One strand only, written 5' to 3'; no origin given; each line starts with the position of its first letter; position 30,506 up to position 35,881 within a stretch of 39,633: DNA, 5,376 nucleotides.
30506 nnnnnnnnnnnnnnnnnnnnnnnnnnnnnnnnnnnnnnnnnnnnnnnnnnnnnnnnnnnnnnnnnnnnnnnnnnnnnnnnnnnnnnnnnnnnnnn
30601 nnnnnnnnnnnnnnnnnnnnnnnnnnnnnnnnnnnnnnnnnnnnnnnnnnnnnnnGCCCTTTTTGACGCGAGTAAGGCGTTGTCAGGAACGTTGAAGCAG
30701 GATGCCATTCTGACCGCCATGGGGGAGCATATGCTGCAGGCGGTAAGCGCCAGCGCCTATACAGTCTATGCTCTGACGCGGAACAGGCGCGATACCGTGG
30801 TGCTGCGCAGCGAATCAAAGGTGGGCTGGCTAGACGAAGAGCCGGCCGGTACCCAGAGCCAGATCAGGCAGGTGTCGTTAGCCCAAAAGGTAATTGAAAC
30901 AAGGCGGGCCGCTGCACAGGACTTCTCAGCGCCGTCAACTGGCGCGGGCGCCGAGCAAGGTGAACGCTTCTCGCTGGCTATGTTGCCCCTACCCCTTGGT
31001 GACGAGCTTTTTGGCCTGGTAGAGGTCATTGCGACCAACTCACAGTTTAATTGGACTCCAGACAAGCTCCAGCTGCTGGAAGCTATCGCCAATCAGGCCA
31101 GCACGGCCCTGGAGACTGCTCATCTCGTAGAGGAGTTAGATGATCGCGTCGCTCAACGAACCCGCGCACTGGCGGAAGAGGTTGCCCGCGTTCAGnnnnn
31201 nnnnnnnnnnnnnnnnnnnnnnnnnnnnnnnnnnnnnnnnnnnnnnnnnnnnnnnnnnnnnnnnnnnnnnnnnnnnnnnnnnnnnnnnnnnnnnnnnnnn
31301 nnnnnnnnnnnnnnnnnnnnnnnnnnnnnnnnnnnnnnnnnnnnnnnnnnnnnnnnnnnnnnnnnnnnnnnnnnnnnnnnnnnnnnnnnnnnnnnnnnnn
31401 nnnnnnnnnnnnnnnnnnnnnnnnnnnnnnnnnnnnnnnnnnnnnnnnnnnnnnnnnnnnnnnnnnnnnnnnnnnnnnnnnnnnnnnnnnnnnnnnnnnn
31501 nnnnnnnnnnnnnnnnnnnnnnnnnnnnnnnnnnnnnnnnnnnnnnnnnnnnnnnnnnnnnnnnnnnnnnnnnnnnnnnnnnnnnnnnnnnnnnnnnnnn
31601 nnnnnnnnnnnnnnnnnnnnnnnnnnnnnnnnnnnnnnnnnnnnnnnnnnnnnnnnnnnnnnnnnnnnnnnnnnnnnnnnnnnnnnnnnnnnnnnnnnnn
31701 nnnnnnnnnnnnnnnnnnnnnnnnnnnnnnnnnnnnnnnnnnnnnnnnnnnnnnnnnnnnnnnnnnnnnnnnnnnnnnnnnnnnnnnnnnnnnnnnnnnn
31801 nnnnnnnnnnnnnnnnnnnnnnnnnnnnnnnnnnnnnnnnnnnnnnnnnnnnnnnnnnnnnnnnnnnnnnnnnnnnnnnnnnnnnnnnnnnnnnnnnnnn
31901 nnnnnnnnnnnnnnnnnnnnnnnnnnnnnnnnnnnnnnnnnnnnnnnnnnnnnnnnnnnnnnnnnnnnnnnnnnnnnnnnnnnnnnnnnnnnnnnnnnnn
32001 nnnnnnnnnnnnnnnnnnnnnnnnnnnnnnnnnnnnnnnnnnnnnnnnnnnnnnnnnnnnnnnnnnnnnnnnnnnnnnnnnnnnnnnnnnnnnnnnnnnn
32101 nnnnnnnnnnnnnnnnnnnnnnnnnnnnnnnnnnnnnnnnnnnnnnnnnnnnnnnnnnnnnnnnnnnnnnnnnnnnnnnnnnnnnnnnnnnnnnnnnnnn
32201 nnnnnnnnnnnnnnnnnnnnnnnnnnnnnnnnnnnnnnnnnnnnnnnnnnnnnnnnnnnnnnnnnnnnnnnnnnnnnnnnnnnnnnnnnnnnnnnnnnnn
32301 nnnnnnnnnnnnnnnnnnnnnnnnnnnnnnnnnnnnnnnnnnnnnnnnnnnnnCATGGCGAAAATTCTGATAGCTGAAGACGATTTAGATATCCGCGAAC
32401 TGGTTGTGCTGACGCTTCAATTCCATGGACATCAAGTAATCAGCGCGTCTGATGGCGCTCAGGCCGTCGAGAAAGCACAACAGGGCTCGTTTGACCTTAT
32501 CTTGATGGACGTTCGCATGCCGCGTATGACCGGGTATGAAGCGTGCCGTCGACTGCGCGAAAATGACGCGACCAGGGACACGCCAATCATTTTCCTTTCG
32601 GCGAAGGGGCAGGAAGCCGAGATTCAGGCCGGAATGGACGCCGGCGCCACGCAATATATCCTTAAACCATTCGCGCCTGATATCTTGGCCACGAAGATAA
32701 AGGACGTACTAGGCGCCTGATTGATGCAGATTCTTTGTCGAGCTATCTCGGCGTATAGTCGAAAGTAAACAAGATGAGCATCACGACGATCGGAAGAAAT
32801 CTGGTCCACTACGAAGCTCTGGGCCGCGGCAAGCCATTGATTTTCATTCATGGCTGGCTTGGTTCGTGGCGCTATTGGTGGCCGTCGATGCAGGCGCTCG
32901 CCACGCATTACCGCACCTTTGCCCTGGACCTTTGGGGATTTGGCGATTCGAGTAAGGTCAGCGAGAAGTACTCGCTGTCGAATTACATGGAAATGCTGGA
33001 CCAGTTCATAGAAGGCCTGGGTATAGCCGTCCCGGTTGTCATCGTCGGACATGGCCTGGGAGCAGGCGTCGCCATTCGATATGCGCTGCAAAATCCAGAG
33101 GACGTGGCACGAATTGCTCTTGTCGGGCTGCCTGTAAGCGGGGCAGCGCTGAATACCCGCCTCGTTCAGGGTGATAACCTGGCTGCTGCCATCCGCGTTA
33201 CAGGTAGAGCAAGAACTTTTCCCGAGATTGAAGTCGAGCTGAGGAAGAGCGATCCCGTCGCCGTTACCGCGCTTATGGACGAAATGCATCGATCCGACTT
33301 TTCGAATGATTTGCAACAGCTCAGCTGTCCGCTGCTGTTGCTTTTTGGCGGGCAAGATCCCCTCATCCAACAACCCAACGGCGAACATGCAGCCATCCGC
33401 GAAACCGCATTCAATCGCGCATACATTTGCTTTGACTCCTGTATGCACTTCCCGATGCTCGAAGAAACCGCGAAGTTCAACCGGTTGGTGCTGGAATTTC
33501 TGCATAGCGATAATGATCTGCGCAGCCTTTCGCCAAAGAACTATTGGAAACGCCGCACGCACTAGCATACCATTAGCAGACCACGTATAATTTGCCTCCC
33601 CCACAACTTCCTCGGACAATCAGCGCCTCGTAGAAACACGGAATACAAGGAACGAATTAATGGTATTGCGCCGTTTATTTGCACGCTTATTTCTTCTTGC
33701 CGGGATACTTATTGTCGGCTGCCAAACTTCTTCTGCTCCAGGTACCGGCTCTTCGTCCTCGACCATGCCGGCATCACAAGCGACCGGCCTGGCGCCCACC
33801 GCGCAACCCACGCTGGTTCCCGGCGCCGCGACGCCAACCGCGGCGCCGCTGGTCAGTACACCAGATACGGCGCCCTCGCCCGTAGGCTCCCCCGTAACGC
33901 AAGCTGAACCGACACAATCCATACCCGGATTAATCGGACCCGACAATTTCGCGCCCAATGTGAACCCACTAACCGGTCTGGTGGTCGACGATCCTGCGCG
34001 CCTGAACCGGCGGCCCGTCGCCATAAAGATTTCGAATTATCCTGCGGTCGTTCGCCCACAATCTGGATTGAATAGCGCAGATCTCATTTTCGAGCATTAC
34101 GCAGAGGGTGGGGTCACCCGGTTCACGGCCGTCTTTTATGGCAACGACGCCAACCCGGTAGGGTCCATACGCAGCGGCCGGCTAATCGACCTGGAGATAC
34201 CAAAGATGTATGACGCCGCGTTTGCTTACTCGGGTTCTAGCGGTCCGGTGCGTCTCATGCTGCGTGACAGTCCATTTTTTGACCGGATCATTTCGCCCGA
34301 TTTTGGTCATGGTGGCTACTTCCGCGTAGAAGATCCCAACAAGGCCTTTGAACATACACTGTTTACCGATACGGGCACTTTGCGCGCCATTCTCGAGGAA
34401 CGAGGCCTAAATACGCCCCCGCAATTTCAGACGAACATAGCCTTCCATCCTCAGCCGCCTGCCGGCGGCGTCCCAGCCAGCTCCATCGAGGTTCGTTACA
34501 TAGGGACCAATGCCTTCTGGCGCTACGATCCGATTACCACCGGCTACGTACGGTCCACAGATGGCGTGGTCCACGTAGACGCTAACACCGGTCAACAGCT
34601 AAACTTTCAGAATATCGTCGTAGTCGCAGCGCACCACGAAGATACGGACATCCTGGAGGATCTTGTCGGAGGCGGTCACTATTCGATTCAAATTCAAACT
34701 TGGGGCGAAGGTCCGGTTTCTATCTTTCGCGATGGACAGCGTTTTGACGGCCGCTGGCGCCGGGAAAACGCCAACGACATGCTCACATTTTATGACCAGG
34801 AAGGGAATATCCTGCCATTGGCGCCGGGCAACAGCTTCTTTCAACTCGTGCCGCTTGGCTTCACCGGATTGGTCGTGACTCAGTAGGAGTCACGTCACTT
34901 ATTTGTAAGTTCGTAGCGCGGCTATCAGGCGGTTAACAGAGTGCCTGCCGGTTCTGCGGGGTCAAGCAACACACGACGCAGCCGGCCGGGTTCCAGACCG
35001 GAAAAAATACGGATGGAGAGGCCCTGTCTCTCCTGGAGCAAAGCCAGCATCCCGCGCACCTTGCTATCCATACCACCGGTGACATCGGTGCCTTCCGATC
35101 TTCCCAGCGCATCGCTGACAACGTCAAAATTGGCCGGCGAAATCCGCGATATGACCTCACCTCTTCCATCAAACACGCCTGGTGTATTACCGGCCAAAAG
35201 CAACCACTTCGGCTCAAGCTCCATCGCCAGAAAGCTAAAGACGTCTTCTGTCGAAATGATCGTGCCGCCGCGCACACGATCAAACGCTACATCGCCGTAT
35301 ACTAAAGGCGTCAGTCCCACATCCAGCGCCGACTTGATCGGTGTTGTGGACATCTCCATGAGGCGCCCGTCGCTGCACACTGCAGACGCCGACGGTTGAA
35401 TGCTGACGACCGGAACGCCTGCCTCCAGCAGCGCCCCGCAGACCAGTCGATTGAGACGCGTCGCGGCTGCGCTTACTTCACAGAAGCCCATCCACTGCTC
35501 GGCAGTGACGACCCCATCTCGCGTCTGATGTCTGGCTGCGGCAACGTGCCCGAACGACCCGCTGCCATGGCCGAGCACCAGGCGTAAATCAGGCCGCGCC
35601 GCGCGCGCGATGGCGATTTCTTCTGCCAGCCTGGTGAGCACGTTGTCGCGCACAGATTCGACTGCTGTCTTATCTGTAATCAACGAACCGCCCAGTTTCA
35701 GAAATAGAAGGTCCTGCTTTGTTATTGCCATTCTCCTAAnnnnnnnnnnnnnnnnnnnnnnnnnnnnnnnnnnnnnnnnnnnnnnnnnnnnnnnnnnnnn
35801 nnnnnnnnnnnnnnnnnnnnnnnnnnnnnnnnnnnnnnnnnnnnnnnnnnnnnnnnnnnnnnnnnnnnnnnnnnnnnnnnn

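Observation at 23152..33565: Ten-gene same-strand cluster combining a GTPase module, an acyl-ACP-reductase-like enzyme set and a GAF kinase with two response regulators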

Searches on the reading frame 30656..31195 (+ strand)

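Call 77: search_protein_families(library=pfam, proteins=[window:30656-31195:+], max_evalue=0.05)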
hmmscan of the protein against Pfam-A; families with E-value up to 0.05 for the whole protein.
seq(180 aa): 3 families
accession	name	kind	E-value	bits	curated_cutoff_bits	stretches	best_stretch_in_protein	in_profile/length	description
PF13492.12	GAF_3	-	7.7e-11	42.9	27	1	15-153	2-128/129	GAF domain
PF01590.32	GAF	-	1.1e-06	29.6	22.4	1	52-152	35-133/133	GAF domain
PF13185.12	GAF_2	-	1.2e-06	29.2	28.6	1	16-153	5-136/136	GAF domain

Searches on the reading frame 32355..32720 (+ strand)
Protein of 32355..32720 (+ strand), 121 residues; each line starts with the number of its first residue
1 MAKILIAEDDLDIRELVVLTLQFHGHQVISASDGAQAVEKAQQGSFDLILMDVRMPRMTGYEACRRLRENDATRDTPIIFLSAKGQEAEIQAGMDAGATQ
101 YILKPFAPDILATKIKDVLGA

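Call 4: search_protein_families(library=pfam, proteins=[window:32355-32720:+], max_evalue=0.01)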
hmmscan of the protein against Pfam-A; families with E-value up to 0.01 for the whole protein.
window:32355-32720:+ (121 aa): 3 families
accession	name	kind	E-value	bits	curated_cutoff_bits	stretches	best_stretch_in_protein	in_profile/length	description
PF00072.30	Response_reg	-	6.9e-31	107.1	30.2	1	4-115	1-110/111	Response regulator receiver domain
PF23198.2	PDE8A_N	-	0.00025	21.4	29.6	1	24-88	33-98/147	PDE8A-like, N-terminal domain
PF21695.3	GlnR_1st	-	0.008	16.5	27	1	5-91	4-85/111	Transcription regulator GlnR, N-terminal domain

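Call 6: search_protein_families(library=ncbifam, proteins=[window:32355-32720:+], max_evalue=0.001)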
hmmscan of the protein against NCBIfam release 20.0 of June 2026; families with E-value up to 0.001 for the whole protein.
window:32355-32720:+ (121 aa): 97 families (the best 25 are shown)
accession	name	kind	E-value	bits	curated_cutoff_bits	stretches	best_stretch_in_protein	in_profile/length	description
TIGR02154.1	PhoB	equivalog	1.3e-29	103.1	296.2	1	2-119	3-120/226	phosphate regulon transcriptional regulator PhoB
NF041733.1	resp_reg_CseB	equivalog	1e-26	93.7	350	1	3-119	2-115/228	two-component system response regulator CseB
NF033120.0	vanR_FM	exception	3.1e-26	92.5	460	1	3-115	5-114/231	vancomycin resistance response regulator transcription factor, VanR-F/VanR-M family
NF045944.1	ResRegRpaBCyano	equivalog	3.2e-26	92.1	330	1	5-119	1-112/229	response regulator transcription factor RpaB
NF008296.0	PRK11083.1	equivalog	1.1e-25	90.4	273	1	2-119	4-118/228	two-component system response regulator CreB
NF053854.1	RespRegPhoBBctds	equivalog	1.4e-25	90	270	1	4-119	1-115/225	two-component system response regulator PhoB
NF040689.1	MtrAB_MtrA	equivalog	1.3e-24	86.8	300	1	4-117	1-111/219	MtrAB system response regulator MtrA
NF007005.1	PRK09468.1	equivalog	2.3e-24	86.1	331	1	2-119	4-119/237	osmolarity response regulator transcription factor OmpR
NF011874.0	PRK15347.1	equivalog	4.6e-24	84.5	852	1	3-115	692-806/921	two component system sensor kinase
NF007546.0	PRK10161.1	equivalog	7.3e-23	81.3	471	1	3-119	4-120/229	phosphate response regulator transcription factor PhoB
NF041880.1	EPS_EpsF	equivalog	1.1e-22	80.2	900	1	21-116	15-111/492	response regulator EpsF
NF007135.0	PRK09581.1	equivalog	1.7e-22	79.9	474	1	1-117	2-118/457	PleD family two-component system response regulator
NF040534.1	resp_reg_YycF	equivalog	5.5e-21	74.9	340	1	3-116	2-112/231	response regulator YycF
NF051850.1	RespRegRprY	equivalog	6.4e-21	74.8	370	1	3-119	6-120/234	response regulator transcription factor RprY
NF012227.0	AdeR_RR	equivalog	7e-21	74.8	340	1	3-119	13-126/239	efflux system response regulator transcription factor AdeR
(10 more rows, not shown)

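Call 49: search_protein_families(library=padloc, proteins=[window:32355-32720:+], max_evalue=0.00001)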
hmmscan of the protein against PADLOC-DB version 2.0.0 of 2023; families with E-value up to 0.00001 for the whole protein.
window:32355-32720:+ (121 aa): 1 family
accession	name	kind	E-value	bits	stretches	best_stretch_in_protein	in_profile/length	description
PDLC04055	PD-T4-6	-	9e-07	26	1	3-119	367-483/496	-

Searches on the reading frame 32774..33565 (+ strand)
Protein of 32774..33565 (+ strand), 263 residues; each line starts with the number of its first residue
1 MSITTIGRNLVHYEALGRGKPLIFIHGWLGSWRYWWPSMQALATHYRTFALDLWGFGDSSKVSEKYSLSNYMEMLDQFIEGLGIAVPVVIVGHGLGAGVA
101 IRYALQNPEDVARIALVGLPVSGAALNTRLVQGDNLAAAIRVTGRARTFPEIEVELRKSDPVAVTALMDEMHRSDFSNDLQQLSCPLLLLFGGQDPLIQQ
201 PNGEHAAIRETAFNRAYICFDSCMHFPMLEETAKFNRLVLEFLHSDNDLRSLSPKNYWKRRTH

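Call 4: search_protein_families(library=pfam, proteins=[window:32774-33565:+], max_evalue=0.01)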
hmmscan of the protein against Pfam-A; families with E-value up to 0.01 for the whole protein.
window:32774-33565:+ (263 aa): 5 families
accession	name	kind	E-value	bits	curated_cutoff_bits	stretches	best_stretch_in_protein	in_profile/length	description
PF00561.26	Abhydrolase_1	-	7.2e-24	85.2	25.8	1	20-119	1-102/245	alpha/beta hydrolase fold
PF12697.13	Abhydrolase_6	-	3.8e-18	67.4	26.3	1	22-236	1-215/217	Alpha/beta hydrolase family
PF12146.15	Hydrolase_4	-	2.8e-13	50.2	27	1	23-154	8-139/239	Serine aminopeptidase, S33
PF03096.20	Ndr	-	0.00023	20.4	23.3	1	66-119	80-132/283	Ndr family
PF08971.16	GlgS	-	0.0026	18.2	32.2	1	146-177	15-46/66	Glycogen synthesis protein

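Call 6: search_protein_families(library=ncbifam, proteins=[window:32774-33565:+], max_evalue=0.001)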
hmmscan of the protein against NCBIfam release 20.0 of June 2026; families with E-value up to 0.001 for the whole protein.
window:32774-33565:+ (263 aa): 23 families
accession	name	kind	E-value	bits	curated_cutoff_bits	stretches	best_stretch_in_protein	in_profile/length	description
NF011457.0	PRK14875.1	equivalog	1.4e-28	99.9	307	2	5-133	116-245/372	acetoin dehydrogenase dihydrolipoyllysine-residue acetyltransferase subunit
NF002938.0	PRK03592.1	equivalog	1.4e-22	80.4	241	1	6-141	17-151/298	haloalkane dehalogenase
NF050089.1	i_nPHAscl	equivalog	4.1e-21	75.3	300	1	12-117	11-115/288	intracellular short-chain-length polyhydroxyalkanoate depolymerase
NF045632.1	hydroxlase_HsaD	equivalog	6.3e-19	68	400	1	11-127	24-143/290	4,5:9,10-diseco-3-hydroxy-5,9,17-trioxoandrosta-1(10),2-diene-4-oate hydrolase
TIGR03695.1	menH_SHCHC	equivalog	1.5e-17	63.9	208.55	1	20-118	3-103/252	2-succinyl-6-hydroxy-2,4-cyclohexadiene-1-carboxylate synthase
TIGR01738.1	bioH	equivalog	1.9e-17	63.7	206.95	2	19-117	3-96/245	pimeloyl-ACP methyl ester esterase BioH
TIGR02427.1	protocat_pcaD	equivalog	2.2e-16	60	255.85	2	11-117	2-110/251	3-oxoadipate enol-lactonase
NF051488.1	bifunc_PcaDC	exception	5.3e-16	58.7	390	1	12-247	3-254/375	bifunctional 3-oxoadipate enol-lactonase/4-carboxymuconolactone decarboxylase PcaDC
NF052614.1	AB_fold_OlsI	equivalog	6.7e-14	52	385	2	177-252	190-262/272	ornithine lipid biosynthesis O-acyltransferase OlsI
TIGR03611.1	RutD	equivalog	8.6e-14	51.5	238.5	1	19-117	13-111/258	pyrimidine utilization protein D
NF051487.1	bifunc_PcaCD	exception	3.4e-13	49.5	430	2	20-115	173-267/413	bifunctional 4-carboxymuconolactone decarboxylase/3-oxoadipate enol-lactonase PcaCD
NF008340.0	PRK11126.1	equivalog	3.2e-11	42.9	261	1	21-124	16-112/255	2-succinyl-6-hydroxy-2,4-cyclohexadiene-1-carboxylate synthase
NF002043.0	PRK00870.1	subfamily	1.4e-10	41.1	265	1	17-122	44-153/302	haloalkane dehalogenase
TIGR03056.1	bchO_mg_che_rel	equivalog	1.6e-10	40.5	172.55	1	14-111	21-118/278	alpha/beta fold hydrolase BchO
TIGR01250.1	pro_imino_pep_2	subfamily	3.7e-10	39.9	167.65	1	170-243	217-287/288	proline iminopeptidase-family hydrolase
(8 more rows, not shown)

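Call 43: search_solved_structures(query=window:32774-33565:+, max_evalue=1e-8)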
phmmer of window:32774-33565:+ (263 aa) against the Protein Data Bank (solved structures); distinct sequences matched with E-value up to 1e-8: 154 (the best 60 are shown).
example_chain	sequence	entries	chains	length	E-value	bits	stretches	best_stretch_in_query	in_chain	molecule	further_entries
1iun_A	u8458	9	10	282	1.1e-16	64.2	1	10-119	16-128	meta-Cleavage product hydrolase | 2-hydroxy-6-oxo-7-methylocta-2,4-dienoate hydrolase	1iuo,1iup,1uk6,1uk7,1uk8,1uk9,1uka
2d0d_A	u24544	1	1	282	1.3e-16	64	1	10-119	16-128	2-hydroxy-6-oxo-7-methylocta-2,4-dienoate hydrolase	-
7zjt_A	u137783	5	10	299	4.4e-16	62.3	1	11-247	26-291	4,5:9,10-diseco-3-hydroxy-5,9,17-trioxoandrosta-1(10),2-diene-4-oate hydrolase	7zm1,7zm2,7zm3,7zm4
2wud_A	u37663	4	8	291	8.1e-16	61.4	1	11-119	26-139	2-HYDROXY-6-OXO-6-PHENYLHEXA-2,4-DIENOATE HYDROLASE BPHD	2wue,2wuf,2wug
5jz9_A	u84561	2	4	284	8.2e-16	61.4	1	11-244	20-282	4,5:9,10-diseco-3-hydroxy-5,9,17-trioxoandrosta-1(10),2-diene-4-oate hydrolase | 2-hydroxy-6-oxo-6-phenylhexa-2,4-dienoate hydrolase BphD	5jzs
2vf2_A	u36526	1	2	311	1.1e-15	61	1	11-244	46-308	2-HYDROXY-6-OXO-6-PHENYLHEXA-2,4-DIENOATE HYDROLASE BPHD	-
5jzb_A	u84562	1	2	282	1.3e-15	60.7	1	11-119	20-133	4,5:9,10-diseco-3-hydroxy-5,9,17-trioxoandrosta-1(10),2-diene-4-oate hydrolase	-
3fob_A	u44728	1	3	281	4.1e-14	55.8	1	11-106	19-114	Bromoperoxidase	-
4io0_A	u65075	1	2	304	6.2e-14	55.2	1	7-118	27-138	Soluble epoxide hydrolase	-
3u1t_A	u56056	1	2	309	8.6e-14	54.8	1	11-119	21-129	DmmA Haloalkane Dehalogenase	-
6kxh_A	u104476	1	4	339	9.9e-14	54.6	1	6-120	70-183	Putative hydrolase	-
6kxr_A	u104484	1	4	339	9.9e-14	54.6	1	6-120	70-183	Putative hydrolase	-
4inz_A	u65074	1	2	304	1e-13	54.5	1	7-115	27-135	Soluble epoxide hydrolase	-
7clz_A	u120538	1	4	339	1.1e-13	54.5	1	6-120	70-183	Putative hydrolase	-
4nzz_A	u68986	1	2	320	1.4e-13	54.1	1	7-115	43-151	Soluble epoxide hydrolase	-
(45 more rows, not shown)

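Call 49: search_protein_families(library=padloc, proteins=[window:32774-33565:+], max_evalue=0.00001)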
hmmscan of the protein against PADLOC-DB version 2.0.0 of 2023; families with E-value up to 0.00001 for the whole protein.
window:32774-33565:+ (263 aa): 0 families

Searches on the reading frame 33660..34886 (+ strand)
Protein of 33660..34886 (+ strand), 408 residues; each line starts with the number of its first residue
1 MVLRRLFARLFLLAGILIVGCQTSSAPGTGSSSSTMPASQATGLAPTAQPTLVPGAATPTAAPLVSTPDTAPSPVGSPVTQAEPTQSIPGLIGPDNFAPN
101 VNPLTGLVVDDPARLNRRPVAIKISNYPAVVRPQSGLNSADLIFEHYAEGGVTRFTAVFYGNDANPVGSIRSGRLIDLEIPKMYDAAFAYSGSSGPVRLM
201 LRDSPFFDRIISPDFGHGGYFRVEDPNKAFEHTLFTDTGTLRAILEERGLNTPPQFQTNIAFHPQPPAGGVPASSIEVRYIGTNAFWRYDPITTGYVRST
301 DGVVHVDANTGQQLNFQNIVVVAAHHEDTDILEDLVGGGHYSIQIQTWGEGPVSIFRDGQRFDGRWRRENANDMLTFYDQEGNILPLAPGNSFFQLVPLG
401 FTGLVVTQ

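Call 4: search_protein_families(library=pfam, proteins=[window:33660-34886:+], max_evalue=0.01)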
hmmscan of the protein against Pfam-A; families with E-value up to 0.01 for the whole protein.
window:33660-34886:+ (408 aa): 2 families
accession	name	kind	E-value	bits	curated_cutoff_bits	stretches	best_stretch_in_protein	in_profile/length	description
PF11258.13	DUF3048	-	1.8e-30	106.5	25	1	104-249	1-146/148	Protein of unknown function (DUF3048) N-terminal domain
PF17479.7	DUF3048_C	-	7.6e-23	81.5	25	1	277-393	2-113/114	Protein of unknown function (DUF3048) C-terminal domain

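Call 6: search_protein_families(library=ncbifam, proteins=[window:33660-34886:+], max_evalue=0.001)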
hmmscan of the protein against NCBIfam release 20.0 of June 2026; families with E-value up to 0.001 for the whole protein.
window:33660-34886:+ (408 aa): 0 families

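Call 49: search_protein_families(library=padloc, proteins=[window:33660-34886:+], max_evalue=0.00001)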
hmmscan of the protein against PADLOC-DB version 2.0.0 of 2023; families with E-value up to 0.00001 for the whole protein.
window:33660-34886:+ (408 aa): 0 families

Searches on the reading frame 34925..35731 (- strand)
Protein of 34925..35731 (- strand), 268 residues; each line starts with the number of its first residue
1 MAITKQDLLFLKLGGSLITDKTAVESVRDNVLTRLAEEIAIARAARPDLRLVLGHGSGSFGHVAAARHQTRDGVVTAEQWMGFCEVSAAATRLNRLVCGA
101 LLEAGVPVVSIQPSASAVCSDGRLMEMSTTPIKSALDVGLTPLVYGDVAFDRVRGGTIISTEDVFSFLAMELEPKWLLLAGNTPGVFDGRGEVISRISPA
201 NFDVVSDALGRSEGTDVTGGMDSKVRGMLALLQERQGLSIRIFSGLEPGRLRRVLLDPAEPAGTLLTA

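Call 61: search_protein_families(library=pfam, proteins=[window:34925-35731:-], max_evalue=0.001)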
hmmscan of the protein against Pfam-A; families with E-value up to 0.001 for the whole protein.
window:34925-35731:- (268 aa): 1 family
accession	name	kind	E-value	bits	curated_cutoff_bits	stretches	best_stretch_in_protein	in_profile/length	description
PF00696.33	AA_kinase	-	1.5e-29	103.8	24.9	1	9-244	3-234/234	Amino acid kinase family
